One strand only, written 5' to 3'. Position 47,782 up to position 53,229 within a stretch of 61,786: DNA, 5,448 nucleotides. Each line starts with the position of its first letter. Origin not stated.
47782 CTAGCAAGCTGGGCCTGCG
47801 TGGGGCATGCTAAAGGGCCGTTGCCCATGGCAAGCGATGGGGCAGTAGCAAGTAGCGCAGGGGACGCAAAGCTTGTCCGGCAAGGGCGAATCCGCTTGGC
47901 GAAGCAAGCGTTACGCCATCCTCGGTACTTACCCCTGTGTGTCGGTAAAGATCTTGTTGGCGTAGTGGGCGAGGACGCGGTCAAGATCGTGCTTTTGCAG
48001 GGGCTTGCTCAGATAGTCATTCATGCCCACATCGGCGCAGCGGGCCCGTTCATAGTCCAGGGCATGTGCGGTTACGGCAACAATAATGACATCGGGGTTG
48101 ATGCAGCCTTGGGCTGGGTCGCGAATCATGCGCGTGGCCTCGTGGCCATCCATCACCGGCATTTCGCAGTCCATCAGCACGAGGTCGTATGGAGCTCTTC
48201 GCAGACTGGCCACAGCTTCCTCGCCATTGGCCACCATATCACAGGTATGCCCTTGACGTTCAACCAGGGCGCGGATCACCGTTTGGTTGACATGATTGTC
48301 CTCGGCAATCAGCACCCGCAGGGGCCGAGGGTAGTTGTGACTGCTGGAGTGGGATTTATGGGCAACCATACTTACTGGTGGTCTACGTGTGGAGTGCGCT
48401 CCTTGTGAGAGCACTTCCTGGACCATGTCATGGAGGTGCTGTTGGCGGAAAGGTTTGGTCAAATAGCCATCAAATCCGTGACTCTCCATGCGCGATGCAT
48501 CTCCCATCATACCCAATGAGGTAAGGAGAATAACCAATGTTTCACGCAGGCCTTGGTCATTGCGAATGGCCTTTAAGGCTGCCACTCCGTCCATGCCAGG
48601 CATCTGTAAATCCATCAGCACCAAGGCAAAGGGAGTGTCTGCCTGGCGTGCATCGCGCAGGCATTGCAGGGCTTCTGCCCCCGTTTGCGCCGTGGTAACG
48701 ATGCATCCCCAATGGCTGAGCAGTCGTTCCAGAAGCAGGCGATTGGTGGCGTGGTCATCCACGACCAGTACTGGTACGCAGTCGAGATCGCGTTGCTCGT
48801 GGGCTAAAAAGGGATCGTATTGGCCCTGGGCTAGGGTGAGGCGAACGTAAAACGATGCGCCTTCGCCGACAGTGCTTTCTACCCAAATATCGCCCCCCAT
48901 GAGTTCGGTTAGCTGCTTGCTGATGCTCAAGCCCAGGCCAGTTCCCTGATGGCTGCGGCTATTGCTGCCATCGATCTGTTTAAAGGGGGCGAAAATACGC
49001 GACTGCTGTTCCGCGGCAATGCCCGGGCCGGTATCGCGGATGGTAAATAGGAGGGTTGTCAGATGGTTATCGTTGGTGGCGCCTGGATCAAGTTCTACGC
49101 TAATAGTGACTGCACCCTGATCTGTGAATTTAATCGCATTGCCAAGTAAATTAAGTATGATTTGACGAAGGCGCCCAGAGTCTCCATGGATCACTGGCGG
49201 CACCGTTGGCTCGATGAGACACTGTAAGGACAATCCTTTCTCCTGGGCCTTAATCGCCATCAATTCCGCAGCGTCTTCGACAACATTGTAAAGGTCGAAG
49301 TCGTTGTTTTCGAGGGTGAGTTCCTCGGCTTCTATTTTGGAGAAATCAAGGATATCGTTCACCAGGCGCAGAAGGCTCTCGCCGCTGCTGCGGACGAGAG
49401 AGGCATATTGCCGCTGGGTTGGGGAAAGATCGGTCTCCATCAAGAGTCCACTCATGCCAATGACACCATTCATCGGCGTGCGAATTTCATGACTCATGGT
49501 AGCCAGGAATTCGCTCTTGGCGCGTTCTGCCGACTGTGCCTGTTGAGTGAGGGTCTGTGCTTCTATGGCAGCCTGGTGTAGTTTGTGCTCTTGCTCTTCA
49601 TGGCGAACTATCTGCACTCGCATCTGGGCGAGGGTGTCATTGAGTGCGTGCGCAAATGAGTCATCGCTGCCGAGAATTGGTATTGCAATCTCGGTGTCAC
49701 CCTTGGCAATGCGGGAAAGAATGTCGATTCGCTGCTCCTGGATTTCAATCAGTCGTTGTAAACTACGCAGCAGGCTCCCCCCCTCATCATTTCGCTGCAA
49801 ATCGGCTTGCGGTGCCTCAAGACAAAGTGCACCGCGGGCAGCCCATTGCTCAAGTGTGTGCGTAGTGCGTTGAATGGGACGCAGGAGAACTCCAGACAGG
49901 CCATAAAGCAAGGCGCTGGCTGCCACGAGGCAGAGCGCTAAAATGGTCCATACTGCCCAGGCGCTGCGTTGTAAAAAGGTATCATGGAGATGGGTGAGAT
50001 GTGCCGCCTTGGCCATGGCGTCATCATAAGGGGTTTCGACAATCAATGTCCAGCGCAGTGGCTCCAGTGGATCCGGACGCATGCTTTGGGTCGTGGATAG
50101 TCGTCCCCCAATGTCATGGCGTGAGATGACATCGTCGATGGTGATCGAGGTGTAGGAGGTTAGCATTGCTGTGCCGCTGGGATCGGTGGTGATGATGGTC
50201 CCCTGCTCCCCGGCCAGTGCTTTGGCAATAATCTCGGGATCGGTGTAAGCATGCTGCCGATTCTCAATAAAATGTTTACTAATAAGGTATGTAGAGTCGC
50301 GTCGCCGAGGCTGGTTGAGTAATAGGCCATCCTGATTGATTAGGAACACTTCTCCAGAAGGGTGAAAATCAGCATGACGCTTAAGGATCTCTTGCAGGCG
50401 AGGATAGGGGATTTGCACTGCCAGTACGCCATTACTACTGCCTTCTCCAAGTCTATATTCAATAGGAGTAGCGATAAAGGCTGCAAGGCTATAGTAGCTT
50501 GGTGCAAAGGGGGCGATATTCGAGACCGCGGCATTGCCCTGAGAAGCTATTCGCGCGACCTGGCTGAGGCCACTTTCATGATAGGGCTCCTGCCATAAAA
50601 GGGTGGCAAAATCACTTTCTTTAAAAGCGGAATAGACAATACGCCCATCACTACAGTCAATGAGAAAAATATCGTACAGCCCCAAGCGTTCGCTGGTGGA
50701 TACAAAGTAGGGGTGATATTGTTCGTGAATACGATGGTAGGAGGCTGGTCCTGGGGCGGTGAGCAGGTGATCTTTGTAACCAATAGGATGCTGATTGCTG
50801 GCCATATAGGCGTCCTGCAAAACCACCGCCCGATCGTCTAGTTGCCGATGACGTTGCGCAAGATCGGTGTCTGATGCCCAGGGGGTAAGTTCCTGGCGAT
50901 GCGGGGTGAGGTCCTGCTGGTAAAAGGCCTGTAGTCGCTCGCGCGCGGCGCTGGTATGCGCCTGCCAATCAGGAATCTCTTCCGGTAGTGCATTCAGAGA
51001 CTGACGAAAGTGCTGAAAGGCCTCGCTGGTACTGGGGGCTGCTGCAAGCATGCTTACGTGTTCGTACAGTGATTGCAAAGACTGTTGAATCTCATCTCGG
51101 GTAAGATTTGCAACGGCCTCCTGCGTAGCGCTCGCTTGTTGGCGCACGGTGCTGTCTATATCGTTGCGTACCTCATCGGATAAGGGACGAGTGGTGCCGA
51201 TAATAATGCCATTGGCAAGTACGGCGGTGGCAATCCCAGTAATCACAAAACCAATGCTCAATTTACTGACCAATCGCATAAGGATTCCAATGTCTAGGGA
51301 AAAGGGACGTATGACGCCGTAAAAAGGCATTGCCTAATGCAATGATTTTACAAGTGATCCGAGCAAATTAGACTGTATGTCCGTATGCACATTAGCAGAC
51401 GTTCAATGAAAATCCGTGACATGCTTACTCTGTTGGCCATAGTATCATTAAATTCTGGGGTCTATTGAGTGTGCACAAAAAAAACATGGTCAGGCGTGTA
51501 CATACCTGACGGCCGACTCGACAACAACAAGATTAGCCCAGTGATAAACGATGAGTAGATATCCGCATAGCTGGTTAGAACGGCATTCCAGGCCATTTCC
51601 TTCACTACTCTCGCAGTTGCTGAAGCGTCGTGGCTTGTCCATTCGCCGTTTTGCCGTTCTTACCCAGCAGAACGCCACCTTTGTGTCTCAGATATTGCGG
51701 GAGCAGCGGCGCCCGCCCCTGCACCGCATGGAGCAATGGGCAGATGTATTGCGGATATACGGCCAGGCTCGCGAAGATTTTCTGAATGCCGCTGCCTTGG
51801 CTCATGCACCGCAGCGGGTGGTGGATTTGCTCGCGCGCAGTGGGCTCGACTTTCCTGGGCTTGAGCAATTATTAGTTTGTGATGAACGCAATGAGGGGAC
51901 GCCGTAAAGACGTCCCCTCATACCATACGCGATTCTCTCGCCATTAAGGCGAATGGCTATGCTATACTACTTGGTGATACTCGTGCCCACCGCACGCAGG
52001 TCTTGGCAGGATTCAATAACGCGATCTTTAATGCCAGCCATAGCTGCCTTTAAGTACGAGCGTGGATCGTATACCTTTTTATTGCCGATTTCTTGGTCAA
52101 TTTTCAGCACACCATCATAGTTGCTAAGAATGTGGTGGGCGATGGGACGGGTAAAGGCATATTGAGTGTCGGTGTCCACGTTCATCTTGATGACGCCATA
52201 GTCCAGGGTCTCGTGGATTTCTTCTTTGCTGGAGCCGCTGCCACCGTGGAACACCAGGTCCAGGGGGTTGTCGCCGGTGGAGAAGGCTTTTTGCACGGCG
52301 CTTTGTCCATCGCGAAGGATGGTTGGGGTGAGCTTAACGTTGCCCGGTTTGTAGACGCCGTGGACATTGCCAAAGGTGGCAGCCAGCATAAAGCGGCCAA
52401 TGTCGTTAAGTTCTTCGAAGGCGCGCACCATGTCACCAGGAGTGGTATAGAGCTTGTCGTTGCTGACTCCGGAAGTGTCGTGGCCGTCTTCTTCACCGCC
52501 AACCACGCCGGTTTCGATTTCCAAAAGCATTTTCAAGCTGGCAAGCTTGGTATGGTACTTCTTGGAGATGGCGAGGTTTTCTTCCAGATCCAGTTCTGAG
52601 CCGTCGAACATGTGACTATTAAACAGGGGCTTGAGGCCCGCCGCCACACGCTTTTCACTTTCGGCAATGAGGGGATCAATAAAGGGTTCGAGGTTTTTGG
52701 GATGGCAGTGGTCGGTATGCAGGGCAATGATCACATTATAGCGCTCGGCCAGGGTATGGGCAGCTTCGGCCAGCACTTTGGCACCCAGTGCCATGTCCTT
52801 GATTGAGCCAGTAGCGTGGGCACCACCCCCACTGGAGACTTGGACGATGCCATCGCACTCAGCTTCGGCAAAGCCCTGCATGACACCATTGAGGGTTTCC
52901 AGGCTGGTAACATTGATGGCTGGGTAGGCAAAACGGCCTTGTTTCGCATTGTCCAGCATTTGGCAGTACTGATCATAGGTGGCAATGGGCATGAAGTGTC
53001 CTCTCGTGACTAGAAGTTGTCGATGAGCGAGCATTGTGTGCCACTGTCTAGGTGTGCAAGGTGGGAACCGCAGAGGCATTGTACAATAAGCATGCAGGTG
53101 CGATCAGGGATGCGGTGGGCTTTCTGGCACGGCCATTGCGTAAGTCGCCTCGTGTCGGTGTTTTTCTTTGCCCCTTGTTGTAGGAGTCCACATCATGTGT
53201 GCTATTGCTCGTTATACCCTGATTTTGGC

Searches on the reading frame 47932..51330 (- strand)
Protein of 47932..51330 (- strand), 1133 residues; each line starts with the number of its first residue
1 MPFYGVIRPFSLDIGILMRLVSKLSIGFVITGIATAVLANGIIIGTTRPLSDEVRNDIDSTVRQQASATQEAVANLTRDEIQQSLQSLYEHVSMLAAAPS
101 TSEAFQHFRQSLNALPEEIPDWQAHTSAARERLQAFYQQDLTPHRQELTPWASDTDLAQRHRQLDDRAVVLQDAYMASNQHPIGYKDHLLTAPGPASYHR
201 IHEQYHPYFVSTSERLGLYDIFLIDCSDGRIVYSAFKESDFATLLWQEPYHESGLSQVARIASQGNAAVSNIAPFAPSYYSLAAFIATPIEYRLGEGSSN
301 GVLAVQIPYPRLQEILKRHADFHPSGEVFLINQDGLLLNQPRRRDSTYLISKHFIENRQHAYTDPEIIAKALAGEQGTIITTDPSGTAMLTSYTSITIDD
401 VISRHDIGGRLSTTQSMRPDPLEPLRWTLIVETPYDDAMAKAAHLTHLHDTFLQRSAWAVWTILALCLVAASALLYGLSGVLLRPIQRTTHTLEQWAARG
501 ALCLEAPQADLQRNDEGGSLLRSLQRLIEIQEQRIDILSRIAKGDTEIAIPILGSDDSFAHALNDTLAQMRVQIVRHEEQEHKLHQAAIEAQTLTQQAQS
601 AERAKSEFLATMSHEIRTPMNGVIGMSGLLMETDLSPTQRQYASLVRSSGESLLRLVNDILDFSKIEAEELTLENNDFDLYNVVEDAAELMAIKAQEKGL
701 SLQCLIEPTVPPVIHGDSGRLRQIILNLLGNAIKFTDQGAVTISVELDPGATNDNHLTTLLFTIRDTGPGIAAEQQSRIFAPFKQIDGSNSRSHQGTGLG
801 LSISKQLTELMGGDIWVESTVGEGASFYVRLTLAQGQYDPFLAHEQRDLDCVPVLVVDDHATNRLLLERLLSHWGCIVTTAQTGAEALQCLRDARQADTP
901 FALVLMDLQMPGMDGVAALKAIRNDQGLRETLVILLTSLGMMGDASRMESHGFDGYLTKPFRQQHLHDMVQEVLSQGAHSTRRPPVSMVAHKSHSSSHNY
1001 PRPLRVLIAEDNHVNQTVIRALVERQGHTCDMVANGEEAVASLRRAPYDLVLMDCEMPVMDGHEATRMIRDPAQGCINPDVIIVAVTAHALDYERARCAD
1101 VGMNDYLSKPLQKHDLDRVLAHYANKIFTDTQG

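Call 39: search_protein_families(library=pfam, proteins=[window:47932-51330:-], max_evalue=0.00001)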
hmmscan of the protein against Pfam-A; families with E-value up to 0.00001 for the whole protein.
window:47932-51330:- (1133 aa): 4 families
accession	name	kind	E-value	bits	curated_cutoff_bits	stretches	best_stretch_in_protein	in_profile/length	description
PF00072.30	Response_reg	-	1.8e-50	170.2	30.2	2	854-971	1-111/111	Response regulator receiver domain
PF02518.31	HATPase_c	-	5.3e-31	107.8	26.4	1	716-834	1-110/111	Histidine kinase-, DNA gyrase B-, and HSP90-like ATPase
PF00512.31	HisKA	-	2.3e-21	76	26.9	1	604-669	1-66/66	His Kinase A (phospho-acceptor) domain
PF02743.24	dCache_1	-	3.7e-09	36.9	45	1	284-396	129-230/240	Cache domain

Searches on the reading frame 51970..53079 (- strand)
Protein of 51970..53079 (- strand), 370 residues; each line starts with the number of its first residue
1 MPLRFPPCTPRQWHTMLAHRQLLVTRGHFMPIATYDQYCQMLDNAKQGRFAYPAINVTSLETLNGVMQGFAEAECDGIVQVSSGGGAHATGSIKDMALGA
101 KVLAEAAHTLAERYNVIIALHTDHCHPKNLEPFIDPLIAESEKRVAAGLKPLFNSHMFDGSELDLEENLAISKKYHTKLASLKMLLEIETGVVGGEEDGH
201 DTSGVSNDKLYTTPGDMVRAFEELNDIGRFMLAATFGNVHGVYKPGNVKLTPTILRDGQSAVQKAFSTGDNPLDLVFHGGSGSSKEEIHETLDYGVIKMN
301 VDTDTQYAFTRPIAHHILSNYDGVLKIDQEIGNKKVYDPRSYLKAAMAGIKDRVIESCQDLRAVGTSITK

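Call 39: search_protein_families(library=pfam, proteins=[window:51970-53079:-], max_evalue=0.00001)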
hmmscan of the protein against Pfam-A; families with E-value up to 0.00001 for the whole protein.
window:51970-53079:- (370 aa): 1 family
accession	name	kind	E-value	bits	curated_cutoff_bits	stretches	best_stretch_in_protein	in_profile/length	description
PF01116.26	F_bP_aldolase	-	3.6e-77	260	25.5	1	37-365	2-276/277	Fructose-bisphosphate aldolase class-II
